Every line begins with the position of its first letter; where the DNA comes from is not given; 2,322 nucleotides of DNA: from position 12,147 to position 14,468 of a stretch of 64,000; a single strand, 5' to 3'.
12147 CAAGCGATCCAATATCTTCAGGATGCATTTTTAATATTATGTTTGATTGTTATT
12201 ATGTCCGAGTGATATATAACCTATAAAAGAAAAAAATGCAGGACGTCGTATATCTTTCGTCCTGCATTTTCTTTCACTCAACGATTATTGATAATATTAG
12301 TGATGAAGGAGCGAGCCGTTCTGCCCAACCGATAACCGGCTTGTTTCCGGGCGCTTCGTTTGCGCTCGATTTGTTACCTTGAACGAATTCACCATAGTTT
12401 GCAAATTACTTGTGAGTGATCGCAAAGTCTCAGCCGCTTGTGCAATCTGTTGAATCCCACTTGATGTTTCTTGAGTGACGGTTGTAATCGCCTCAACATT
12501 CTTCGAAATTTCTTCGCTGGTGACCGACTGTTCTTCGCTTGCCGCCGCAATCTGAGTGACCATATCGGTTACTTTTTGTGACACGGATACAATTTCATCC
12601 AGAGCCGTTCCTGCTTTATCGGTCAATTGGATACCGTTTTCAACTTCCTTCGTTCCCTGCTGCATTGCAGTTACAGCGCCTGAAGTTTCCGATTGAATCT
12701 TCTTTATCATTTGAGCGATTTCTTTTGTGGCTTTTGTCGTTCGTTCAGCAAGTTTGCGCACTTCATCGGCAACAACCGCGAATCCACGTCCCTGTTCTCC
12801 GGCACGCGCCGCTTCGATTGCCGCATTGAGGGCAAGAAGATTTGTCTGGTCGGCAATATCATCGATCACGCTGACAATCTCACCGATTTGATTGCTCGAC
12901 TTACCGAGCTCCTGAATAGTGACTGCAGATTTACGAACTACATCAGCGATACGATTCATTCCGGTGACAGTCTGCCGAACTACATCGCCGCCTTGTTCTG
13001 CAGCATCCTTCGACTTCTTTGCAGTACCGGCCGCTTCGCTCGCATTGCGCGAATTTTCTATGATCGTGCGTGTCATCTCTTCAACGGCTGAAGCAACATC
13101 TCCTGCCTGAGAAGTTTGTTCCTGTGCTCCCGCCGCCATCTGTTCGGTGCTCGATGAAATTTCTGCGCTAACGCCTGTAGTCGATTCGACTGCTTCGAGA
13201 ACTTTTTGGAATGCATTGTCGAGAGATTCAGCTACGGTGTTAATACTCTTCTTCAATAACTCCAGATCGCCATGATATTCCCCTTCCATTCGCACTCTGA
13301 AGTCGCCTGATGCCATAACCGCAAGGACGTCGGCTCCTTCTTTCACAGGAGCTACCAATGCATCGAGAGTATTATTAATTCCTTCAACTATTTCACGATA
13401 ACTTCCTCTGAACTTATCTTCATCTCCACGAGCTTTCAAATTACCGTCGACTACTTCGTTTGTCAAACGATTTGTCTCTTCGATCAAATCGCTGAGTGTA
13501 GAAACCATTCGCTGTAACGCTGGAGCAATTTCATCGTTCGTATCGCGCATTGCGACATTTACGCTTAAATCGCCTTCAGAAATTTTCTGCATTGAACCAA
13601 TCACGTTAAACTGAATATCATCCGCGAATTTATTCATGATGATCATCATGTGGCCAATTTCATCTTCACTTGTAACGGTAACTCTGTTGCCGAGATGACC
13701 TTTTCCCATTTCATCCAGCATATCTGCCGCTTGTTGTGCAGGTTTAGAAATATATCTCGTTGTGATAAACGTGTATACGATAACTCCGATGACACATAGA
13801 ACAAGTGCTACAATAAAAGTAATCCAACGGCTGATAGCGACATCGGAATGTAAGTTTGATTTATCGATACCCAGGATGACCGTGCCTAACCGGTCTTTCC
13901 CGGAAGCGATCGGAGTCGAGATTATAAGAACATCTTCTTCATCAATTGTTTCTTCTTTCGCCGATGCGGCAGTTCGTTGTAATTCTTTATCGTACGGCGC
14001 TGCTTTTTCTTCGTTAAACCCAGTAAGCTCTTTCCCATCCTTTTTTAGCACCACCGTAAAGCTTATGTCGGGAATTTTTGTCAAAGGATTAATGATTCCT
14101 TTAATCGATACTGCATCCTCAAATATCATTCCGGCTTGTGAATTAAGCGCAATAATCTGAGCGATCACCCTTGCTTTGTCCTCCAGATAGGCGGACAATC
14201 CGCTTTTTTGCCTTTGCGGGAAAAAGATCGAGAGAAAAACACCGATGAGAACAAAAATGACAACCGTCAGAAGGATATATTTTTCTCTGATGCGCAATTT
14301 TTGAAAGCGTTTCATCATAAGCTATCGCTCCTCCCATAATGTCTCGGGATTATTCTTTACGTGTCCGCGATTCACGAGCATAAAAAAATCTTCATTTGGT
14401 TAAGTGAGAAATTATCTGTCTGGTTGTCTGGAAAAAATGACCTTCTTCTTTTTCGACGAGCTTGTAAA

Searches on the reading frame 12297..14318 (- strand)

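Call 7: search_protein_families(library=pfam, proteins=[window:12297-14318:-])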
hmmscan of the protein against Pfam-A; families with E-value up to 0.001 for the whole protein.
window:12297-14318:- (673 aa): 5 families
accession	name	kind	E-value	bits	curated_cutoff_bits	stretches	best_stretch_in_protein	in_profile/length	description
PF00015.26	MCPsignal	-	3.5e-55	186.9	34.6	1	432-615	3-172/172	Methyl-accepting chemotaxis protein (MCP) signalling domain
PF18947.5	HAMP_2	-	2.2e-24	85.6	24.3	1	302-367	1-66/67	HAMP domain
PF00672.30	HAMP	-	1.7e-13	51.1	25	1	186-236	2-52/53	HAMP domain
PF17152.10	CHASE8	-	1.7e-12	47.9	27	1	42-149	2-101/102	Periplasmic sensor domain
PF04108.17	ATG17_like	-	0.00013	22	43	0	272-490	102-289/355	Autophagy protein ATG17-like domain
